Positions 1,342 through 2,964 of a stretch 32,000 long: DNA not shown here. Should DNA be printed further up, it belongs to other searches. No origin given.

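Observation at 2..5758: OmpA-like gene plus three tandem DUF4407-like membrane coiled-coil paralogues, the central one carrying an intact caspase domain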

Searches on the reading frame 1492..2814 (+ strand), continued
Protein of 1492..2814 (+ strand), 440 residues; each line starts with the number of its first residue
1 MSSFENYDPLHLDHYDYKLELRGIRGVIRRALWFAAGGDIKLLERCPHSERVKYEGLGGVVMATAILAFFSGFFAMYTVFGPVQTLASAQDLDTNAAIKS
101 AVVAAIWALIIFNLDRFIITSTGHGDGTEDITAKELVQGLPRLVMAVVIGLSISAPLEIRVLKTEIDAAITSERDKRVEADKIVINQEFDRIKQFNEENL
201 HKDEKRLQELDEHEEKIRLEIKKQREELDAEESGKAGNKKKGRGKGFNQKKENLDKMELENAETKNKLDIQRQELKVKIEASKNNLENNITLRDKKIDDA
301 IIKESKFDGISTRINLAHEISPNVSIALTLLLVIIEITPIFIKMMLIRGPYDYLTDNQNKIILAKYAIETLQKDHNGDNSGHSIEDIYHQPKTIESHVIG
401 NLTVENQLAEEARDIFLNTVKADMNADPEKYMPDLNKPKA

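Call 53: search_protein_families(library=pfam, proteins=[L049:8999-13846:+, L051:1-4275:-, L065:3838-7872:+, L066:5377-7044:+, L079:14970-16625:+, L096:4982-6766:+, L036:15520-17997:+, L048:2112-3593:+, L066:11207-13120:+, L048:10020-11105:+], max_evalue=0.0001)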
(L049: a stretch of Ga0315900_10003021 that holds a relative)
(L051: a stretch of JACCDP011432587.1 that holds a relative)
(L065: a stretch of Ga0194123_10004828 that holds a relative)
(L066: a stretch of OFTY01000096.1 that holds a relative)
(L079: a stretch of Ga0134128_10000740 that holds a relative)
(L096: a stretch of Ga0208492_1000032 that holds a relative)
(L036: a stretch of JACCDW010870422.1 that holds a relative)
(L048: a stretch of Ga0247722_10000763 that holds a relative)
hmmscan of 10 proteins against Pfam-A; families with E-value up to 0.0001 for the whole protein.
L049:8999-13846:+ (1615 aa): 8 families
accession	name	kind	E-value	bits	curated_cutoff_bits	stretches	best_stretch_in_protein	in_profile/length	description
PF13374.12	TPR_10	-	2.1e-32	110.6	27.5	0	1197-1234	2-39/42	Tetratricopeptide repeat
PF13424.12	TPR_12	-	5.8e-30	103.8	30.1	2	1060-1134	7-76/77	Tetratricopeptide repeat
PF07719.23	TPR_2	-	7.6e-14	51.1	27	0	1199-1226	3-30/34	Tetratricopeptide repeat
PF13191.12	AAA_16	-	1.5e-13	52.1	32.6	1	382-438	2-51/167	AAA ATPase domain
PF00515.34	TPR_1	-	2e-08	34.1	27.8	0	1199-1226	3-30/34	Tetratricopeptide repeat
PF13176.12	TPR_7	-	5.6e-07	29.6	27.9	0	1387-1417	1-31/36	Tetratricopeptide repeat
PF13181.12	TPR_8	-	4e-05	23.9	25.7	0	1480-1499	2-21/34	Tetratricopeptide repeat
PF13401.12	AAA_22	-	4.1e-05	24.3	27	0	591-641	75-124/130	AAA domain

L051:1-4275:- (1425 aa): 24 families
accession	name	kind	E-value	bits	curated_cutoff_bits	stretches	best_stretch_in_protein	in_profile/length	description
PF25173.1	Beta-prop_WDR3_1st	-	5.5e-31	108.1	154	4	954-1040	11-99/184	WDR3 first beta-propeller domain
PF25174.1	Beta-prop_THOC3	-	1.3e-19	70.8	305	1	879-1017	36-175/272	THOC3 beta-propeller domain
PF24814.1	WD40_Prp19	-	2.6e-19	69.8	320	1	941-1037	20-115/281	Prp19 WD40 domain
PF24817.1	WD40_WDHD1_1st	-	3.3e-17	63.1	109.9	0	879-926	118-166/291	WDHD1 first WD40 domain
PF24807.1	WD40_CDC20-Fz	-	1.1e-14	54.9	200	1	901-1016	63-180/292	CDC20/Fizzy WD40 domain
PF25175.1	Beta-prop_WDR5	-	2e-14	54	250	1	883-1004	46-169/296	WDR5 beta-propeller domain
PF25391.1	WD40_Gbeta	-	2.7e-14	53.3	150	2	885-1018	139-272/340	G protein beta WD-40 repeat protein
PF25047.1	Beta-prop_TEP1_2nd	-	5.4e-13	49.1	89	1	941-1040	103-203/255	TEP-1 second beta-propeller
PF24805.1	EIF3I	-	4.1e-12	46.3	200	0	1146-1315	6-194/324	EIF3I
PF05729.18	NACHT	-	1.4e-11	44.9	26.7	1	357-524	3-166/167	NACHT domain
PF25168.1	Beta-prop_WDR36-Utp21_2nd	-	6.5e-10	39.3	84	1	887-1004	155-273/335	WDR36/Utp21 second beta-propeller domain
PF25172.1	Beta-prop_WDR3_2nd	-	2.2e-09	37.4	140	0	901-1000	11-288/293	WDR3 second beta-propeller domain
PF00400.38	WD40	-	2.7e-09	37.6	27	0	884-916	6-39/39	WD domain, G-beta repeat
PF23414.1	Beta-prop_EML_2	-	5.3e-09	36.3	90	0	900-1018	10-129/266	Echinoderm microtubule-associated protein second beta-propeller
PF13271.11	DUF4062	-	2.3e-08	34.5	24.7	1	8-94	1-67/82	Domain of unknown function (DUF4062)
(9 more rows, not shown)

L065:3838-7872:+ (1344 aa): 13 families
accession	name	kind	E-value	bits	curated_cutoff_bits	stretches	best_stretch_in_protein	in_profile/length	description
PF13424.12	TPR_12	-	9.1e-101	330.6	30.1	9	914-972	16-74/77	Tetratricopeptide repeat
PF13374.12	TPR_10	-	1.1e-85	279.9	27.5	7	942-983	1-42/42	Tetratricopeptide repeat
PF24885.1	TPR_NPHP3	-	1.7e-48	165.5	100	4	1109-1226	97-214/239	Nephrocystin-3 TPR domain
PF00515.34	TPR_1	-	2e-47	157.6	27.8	1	1196-1224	2-30/34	Tetratricopeptide repeat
PF07719.23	TPR_2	-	7.7e-29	97.8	27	0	1113-1140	3-30/34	Tetratricopeptide repeat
PF13181.12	TPR_8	-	5e-28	95.3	25.7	0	1197-1225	3-31/34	Tetratricopeptide repeat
PF13176.12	TPR_7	-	4e-25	86.1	27.9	0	945-972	1-28/36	Tetratricopeptide repeat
PF04212.24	MIT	-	8e-16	58.3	30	0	1242-1274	9-40/66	MIT (microtubule interacting and transport) domain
PF17140.10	DUF5113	-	1.8e-09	38.2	27.1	0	1106-1138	3-35/161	Domain of unknown function (DUF5113)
PF17874.7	TPR_MalT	-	3.4e-09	36.9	45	0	863-972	44-151/336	MalT-like TPR region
PF18768.7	RNPP_C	-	2.5e-06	27.6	26.5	0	989-1063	83-157/213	RNPP family C-terminal domain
PF00903.31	Glyoxalase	-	1.6e-05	25.7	20.6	0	1125-1147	10-32/121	Glyoxalase/Bleomycin resistance protein/Dioxygenase superfamily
PF13174.12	TPR_6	-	1.8e-05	25.5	26.3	0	1118-1139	7-28/33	Tetratricopeptide repeat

L066:5377-7044:+ (555 aa): 7 families
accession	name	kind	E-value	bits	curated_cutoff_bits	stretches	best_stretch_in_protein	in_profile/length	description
PF13424.12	TPR_12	-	1.8e-14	54.1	30.1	2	148-198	4-58/77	Tetratricopeptide repeat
PF00515.34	TPR_1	-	2.1e-12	46.7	27.8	1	149-180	3-34/34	Tetratricopeptide repeat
PF07719.23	TPR_2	-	1.4e-10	40.9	27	1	149-180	3-34/34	Tetratricopeptide repeat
PF13374.12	TPR_10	-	2.7e-10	40.4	27.5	0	150-179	5-34/42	Tetratricopeptide repeat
PF13181.12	TPR_8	-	1.1e-09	38.1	25.7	1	150-180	4-34/34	Tetratricopeptide repeat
PF13176.12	TPR_7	-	1.3e-09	37.8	27.9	0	150-180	2-32/36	Tetratricopeptide repeat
PF02518.31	HATPase_c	-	2.4e-09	38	26.4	1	465-551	4-109/111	Histidine kinase-, DNA gyrase B-, and HSP90-like ATPase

L079:14970-16625:+ (551 aa): 8 families
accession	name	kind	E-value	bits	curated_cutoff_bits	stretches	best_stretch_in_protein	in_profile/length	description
PF13424.12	TPR_12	-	7.7e-10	39.3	30.1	1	152-201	5-58/77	Tetratricopeptide repeat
PF00515.34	TPR_1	-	1.9e-09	37.4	27.8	0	152-174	3-25/34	Tetratricopeptide repeat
PF13176.12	TPR_7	-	9.6e-09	35.1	27.9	0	152-180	1-28/36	Tetratricopeptide repeat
PF02518.31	HATPase_c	-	2.5e-07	31.5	26.4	1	464-550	4-109/111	Histidine kinase-, DNA gyrase B-, and HSP90-like ATPase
PF13374.12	TPR_10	-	3.7e-07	30.4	27.5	0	152-182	4-34/42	Tetratricopeptide repeat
PF07719.23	TPR_2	-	5.6e-07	29.6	27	0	116-143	4-31/34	Tetratricopeptide repeat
PF13181.12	TPR_8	-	7.2e-06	26.2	25.7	0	152-174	3-25/34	Tetratricopeptide repeat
PF14559.12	TPR_19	-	4.4e-05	24.1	25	0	127-194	5-68/68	Tetratricopeptide repeat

L096:4982-6766:+ (594 aa): 7 families
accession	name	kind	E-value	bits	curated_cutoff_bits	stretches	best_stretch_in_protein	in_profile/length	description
PF00515.34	TPR_1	-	3.2e-10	39.8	27.8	1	148-174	2-28/34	Tetratricopeptide repeat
PF13424.12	TPR_12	-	5.7e-09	36.5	30.1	1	106-174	4-72/77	Tetratricopeptide repeat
PF07719.23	TPR_2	-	2.2e-08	34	27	0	148-174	2-28/34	Tetratricopeptide repeat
PF13414.12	TPR_11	-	3.6e-07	30.2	26.8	0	154-177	1-24/42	TPR repeat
PF13428.12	TPR_14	-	1e-06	29.2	23.5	0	191-225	8-42/44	Tetratricopeptide repeat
PF13176.12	TPR_7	-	1.3e-05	25.3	27.9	0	149-172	1-24/36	Tetratricopeptide repeat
PF13181.12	TPR_8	-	7.6e-05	23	25.7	0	149-174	3-28/34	Tetratricopeptide repeat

L036:15520-17997:+ (825 aa): 0 families

L048:2112-3593:+ (493 aa): 3 families
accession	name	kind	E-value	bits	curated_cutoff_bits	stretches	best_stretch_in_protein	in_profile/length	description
PF24883.2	NPHP3_N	-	6e-12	46.5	24.8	1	269-404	9-143/164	Nephrocystin 3, N-terminal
PF13191.12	AAA_16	-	3.3e-10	41.2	32.6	1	262-404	2-151/167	AAA ATPase domain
PF01637.24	ATPase_2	-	8.3e-06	26.2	33.2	1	262-413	1-138/225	ATPase domain predominantly from Archaea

L066:11207-13120:+ (637 aa): 1 family
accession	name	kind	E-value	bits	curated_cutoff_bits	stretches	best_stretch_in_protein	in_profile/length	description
PF00226.36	DnaJ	-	6.8e-23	81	27.8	1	6-68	1-63/63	DnaJ domain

L048:10020-11105:+ (361 aa): 1 family
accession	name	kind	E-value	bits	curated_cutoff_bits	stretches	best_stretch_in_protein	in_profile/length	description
PF00691.25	OmpA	-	5.5e-21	75.2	27.2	1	255-348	2-97/98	OmpA family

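Call 54: search_protein_families(library=phrogs, proteins=[window:1492-2814:+], max_evalue=0.001)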
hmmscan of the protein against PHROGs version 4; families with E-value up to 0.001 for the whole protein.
window:1492-2814:+ (440 aa): 0 families

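Call 55: find_related_loci(query=A2, collection=viral_contigs, flank=8000)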
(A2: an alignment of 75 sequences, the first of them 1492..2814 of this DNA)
Query A2 (440 aa) in viral_contigs; peptide patterns used: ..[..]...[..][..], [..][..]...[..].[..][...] (x = any residue, [..] = any of these).
61 stretches matched a pattern; 6 encode a relative of the query (tblastn E <= 1e-3); 6 distinct loci.
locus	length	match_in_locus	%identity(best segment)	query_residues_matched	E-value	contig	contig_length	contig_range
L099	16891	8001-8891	30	28-352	2e-36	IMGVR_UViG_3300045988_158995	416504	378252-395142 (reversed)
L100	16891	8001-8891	30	28-352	4e-36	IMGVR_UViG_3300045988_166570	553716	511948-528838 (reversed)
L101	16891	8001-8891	30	28-352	2e-35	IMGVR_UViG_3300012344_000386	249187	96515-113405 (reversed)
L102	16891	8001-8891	30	28-352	2e-35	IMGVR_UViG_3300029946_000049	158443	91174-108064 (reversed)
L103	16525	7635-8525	30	28-352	2e-35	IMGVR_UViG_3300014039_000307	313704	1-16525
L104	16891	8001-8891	30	28-352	2e-35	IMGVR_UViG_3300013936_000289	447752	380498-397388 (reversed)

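Call 88: search_protein_families(library=pfam, alignment_id=A6, max_evalue=0.00001)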
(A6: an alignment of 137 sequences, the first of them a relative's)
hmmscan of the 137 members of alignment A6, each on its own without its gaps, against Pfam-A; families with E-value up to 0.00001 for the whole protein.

A. member 1, L028:4408-5937:+ (509 aa): 1 family
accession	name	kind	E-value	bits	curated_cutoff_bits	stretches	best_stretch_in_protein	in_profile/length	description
PF07238.19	PilZ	-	7.5e-06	26.7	22.5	0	400-499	2-94/102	PilZ domain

B. families by the number of members that match (of 137 scanned): 98 families (the first 25 are shown)
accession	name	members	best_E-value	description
PF07719.23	TPR_2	4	4.2e-19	Tetratricopeptide repeat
PF00072.30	Response_reg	4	1.8e-09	Response regulator receiver domain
PF00691.25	OmpA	3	1.6e-20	OmpA family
PF03994.20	DUF350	3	2.2e-11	Domain of Unknown Function (DUF350)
PF13588.12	HSDR_N_2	3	1.5e-10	Type I restriction enzyme R protein N terminus (HSDR_N)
PF00012.26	HSP70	2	3.5e-141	Hsp70 protein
PF05193.26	Peptidase_M16_C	2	2.7e-37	Peptidase M16 inactive domain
PF00004.35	AAA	2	9.2e-36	ATPase family associated with various cellular activities (AAA)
PF00270.35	DEAD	2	1.5e-34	DEAD/DEAH box helicase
PF13395.12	HNH_4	2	1.1e-22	HNH endonuclease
PF00271.37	Helicase_C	2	4.7e-20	Helicase conserved C-terminal domain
PF13424.12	TPR_12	2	5.8e-20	Tetratricopeptide repeat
PF03575.23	Peptidase_S51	2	3.4e-19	Peptidase family S51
PF04313.20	HSDR_N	2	2.9e-17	Type I restriction enzyme R protein N terminus (HSDR_N)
PF06723.19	MreB_Mbl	2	7.9e-15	MreB/Mbl protein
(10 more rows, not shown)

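Call 89: search_protein_families(library=pfam, proteins=[L018:11672-13075:+, L026:2428-3882:+, L033:2453-3958:+, L044:1628-3118:+, L054:1138-2310:+, L047:1460-2554:+, L081:2499-3893:+, L092:10181-11548:+, L096:10190-11596:+, L051:10328-12142:+], max_evalue=0.01)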
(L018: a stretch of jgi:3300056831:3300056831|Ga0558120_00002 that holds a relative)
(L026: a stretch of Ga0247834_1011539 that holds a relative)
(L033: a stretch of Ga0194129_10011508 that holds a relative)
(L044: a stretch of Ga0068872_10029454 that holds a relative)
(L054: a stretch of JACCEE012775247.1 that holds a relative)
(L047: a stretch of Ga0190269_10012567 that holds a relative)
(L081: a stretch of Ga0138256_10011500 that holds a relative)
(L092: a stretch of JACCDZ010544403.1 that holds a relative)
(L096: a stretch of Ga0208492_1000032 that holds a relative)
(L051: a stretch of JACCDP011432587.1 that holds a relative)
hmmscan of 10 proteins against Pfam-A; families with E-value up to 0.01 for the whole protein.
L018:11672-13075:+ (467 aa): 0 families

L026:2428-3882:+ (484 aa): 0 families

L033:2453-3958:+ (501 aa): 0 families

L044:1628-3118:+ (496 aa): 0 families

L054:1138-2310:+ (390 aa): 0 families

L047:1460-2554:+ (364 aa): 0 families

L081:2499-3893:+ (464 aa): 2 families
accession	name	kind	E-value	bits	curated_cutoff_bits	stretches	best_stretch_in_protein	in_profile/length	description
PF14362.11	DUF4407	-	3.2e-14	53.4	31.3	1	22-172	2-132/297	Domain of unknown function (DUF4407)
PF03392.18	OS-D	-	0.0046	17.5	25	0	368-420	37-89/93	Insect pheromone-binding family, A10/OS-D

L092:10181-11548:+ (455 aa): 1 family
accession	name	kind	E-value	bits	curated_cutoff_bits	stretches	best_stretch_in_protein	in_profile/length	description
PF14362.11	DUF4407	-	8.1e-14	52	31.3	1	22-247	2-206/297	Domain of unknown function (DUF4407)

L096:10190-11596:+ (468 aa): 2 families
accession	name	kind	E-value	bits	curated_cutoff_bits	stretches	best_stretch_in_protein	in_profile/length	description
PF14362.11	DUF4407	-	2.9e-10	40.4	31.3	1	22-350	2-282/297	Domain of unknown function (DUF4407)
PF21418.3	LinB-like_C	-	0.0055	16.9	27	0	360-409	58-107/124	Lincosamide nucleotidyltransferase-like, C-terminal domain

L051:10328-12142:+ (604 aa): 2 families
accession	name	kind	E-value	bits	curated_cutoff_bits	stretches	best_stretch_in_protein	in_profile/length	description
PF00656.27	Peptidase_C14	-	3e-23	83.1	21.4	1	186-404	1-208/233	Caspase domain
PF12770.12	CHAT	-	0.0032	17.4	24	1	181-271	72-156/289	CHAT domain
